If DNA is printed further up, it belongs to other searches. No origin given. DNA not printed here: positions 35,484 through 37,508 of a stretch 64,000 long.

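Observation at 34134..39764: Five-gene operon: degenerate HATPase+HDOD, DUF115/Maf-like and three envelope proteins, close to the flagellar operon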

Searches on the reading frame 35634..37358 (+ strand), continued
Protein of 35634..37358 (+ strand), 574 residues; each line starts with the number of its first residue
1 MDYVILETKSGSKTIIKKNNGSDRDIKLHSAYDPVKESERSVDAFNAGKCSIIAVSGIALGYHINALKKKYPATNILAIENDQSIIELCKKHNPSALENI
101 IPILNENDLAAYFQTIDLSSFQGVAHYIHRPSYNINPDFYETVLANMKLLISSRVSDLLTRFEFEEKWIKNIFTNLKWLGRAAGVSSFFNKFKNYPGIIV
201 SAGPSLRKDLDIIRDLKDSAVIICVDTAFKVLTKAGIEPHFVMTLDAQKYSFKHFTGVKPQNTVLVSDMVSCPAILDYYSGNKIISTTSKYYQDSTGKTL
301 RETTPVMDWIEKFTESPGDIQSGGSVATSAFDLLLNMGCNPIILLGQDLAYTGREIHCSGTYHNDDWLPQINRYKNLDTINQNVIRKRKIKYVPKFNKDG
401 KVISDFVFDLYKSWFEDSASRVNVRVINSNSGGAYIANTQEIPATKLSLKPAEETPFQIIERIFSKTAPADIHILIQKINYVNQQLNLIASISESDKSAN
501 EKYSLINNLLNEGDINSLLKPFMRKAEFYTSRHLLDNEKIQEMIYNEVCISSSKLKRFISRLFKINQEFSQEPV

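Call 30: search_solved_structures(query=A1, max_evalue=0.01, show_alignments=1)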
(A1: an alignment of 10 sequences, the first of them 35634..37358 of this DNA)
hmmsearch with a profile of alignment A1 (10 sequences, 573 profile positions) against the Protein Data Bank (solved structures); distinct sequences matched with E-value up to 0.01: 3.
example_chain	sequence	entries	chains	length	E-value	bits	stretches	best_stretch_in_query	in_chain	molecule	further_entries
5mu5_A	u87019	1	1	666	9.7e-07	30.9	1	196-256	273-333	Uncharacterized protein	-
8sd5_A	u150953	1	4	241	3.6e-05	25.7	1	173-247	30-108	6-hydroxymethyl-7,8-dihydropterin pyrophosphokinase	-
8sbu_A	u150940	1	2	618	0.00018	23.4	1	173-247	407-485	Maltose/maltodextrin-binding periplasmic protein,6-hydroxymethyl-7,8-dihydropterin pyropho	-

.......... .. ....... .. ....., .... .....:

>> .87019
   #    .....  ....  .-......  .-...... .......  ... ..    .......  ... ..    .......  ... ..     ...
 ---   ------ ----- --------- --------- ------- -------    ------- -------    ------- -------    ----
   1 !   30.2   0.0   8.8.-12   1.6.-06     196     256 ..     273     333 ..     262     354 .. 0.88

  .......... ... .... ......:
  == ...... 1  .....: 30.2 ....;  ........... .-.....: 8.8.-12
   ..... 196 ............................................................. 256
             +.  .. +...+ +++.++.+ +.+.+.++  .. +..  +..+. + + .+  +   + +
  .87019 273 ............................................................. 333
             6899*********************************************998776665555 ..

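Call 60: search_protein_families(library=ncbifam, proteins=[L075:8511-9989:+, L075:9995-11659:+, L075:11694-12602:+, L075:12619-13245:+, L075:13242-14039:+, L082:12796-13470:+, L082:13467-14606:+], max_evalue=0.01)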
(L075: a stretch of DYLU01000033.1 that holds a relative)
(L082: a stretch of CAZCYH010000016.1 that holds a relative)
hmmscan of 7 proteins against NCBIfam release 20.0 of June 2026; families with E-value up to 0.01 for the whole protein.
L075:8511-9989:+ (492 aa): 3 families
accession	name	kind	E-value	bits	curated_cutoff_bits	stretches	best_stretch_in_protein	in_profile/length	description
TIGR00277.1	HDIG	domain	5.8e-07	29.3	27.6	1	323-426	4-83/84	HDIG domain-containing metalloprotein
TIGR01596.1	cas3_HD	equivalog_domain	2.2e-06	27.9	43.45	1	326-454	3-114/178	CRISPR-associated endonuclease Cas3''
TIGR03319.1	RNase_Y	equivalog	0.004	15.7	454.35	0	398-428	374-404/514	ribonuclease Y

L075:9995-11659:+ (554 aa): 2 families
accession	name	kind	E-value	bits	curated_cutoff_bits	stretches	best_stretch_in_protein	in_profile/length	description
NF050051.1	FlagModPseD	domain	5.4e-26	91.4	670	1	32-454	53-472/640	flagellin modification protein PseD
TIGR00006.1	TIGR00006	equivalog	0.0026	17.2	154.3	1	38-102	13-76/310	16S rRNA (cytosine(1402)-N(4))-methyltransferase RsmH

L075:11694-12602:+ (302 aa): 0 families

L075:12619-13245:+ (208 aa): 0 families

L075:13242-14039:+ (265 aa): 10 families
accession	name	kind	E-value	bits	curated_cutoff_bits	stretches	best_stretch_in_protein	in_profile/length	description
TIGR02795.1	tol_pal_ybgF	equivalog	6e-18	65.6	90.1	2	62-163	8-112/119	tol-pal system protein YbgF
TIGR03302.1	OM_YfiO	subfamily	3.7e-14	52.8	81.4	2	48-116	25-93/239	outer membrane protein assembly factor BamD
NF052312.1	T9SS_PorW_SprE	equivalog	5.7e-10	38.5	250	2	65-121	114-169/716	type IX secretion system periplasmic lipoprotein PorW/SprE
NF040959.1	MamA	equivalog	1.1e-07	31.5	200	1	57-160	72-172/204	magnetosome protein MamA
TIGR02917.1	PEP_TPR_lipo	equivalog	1.8e-07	29.5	312.2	1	69-188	240-353/899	XrtA/PEP-CTERM system TPR-repeat protein PrsT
NF008068.0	PRK10803.1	equivalog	1.3e-06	28.6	383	2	70-163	157-253/263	cell division protein CpoB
NF008757.0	PRK11788.1-5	equivalog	8.2e-06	25.2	363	1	77-232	198-349/388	lipopolysaccharide assembly protein LapB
TIGR00540.1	TPR_hemY_coli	hypoth_equivalog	8.8e-06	24.7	142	1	92-153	151-212/385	heme biosynthesis-associated TPR protein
TIGR03939.1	PGA_TPR_OMP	equivalog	0.0011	17.3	366.65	1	68-161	98-188/800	poly-beta-1,6 N-acetyl-D-glucosamine export porin PgaA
NF052415.1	T3SS_chap_SctY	equivalog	0.0022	18.5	70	0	72-150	22-100/106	type III secretion apparatus assembly chaperone SctY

L082:12796-13470:+ (224 aa): 1 family
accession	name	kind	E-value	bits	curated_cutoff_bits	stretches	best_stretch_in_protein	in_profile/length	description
NF047776.1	LIC11485_Nterm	subfamily_domain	0.0015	18.4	80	1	11-78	3-70/105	LIC_11485 family protein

L082:13467-14606:+ (379 aa): 11 families
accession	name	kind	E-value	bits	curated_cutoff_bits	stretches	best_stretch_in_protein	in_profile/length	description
TIGR03302.1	OM_YfiO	subfamily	8.8e-17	61.4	81.4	2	236-378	29-169/239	outer membrane protein assembly factor BamD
TIGR02795.1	tol_pal_ybgF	equivalog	5.9e-16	59.1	90.1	1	169-279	2-115/119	tol-pal system protein YbgF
NF052312.1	T9SS_PorW_SprE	equivalog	2.8e-09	36.2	250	2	236-326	137-228/716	type IX secretion system periplasmic lipoprotein PorW/SprE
NF040959.1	MamA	equivalog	5.3e-08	32.5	200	2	166-263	68-162/204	magnetosome protein MamA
TIGR02917.1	PEP_TPR_lipo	equivalog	9.3e-06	23.8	312.2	1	201-311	358-465/899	XrtA/PEP-CTERM system TPR-repeat protein PrsT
NF008068.0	PRK10803.1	equivalog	0.002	18.1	383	1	244-322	146-225/263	cell division protein CpoB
NF008755.0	PRK11788.1-3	equivalog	0.0056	16.1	430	0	191-305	199-310/388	lipopolysaccharide assembly protein LapB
NF047373.1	BB0259_flg_lyt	exception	0.0061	15.4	234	1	165-324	243-405/705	flagellar assembly lytic transglycosylase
TIGR04526.1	predic_Ig_block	subfamily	0.0069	15.4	150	1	62-285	78-286/693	putative immunoglobulin-blocking virulence protein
TIGR04510.1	mod_pep_cyc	subfamily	0.0084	14.6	400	0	171-322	503-644/814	putative peptide modification system cyclase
NF008757.0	PRK11788.1-5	equivalog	0.0095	15.1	363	0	204-320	212-325/388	lipopolysaccharide assembly protein LapB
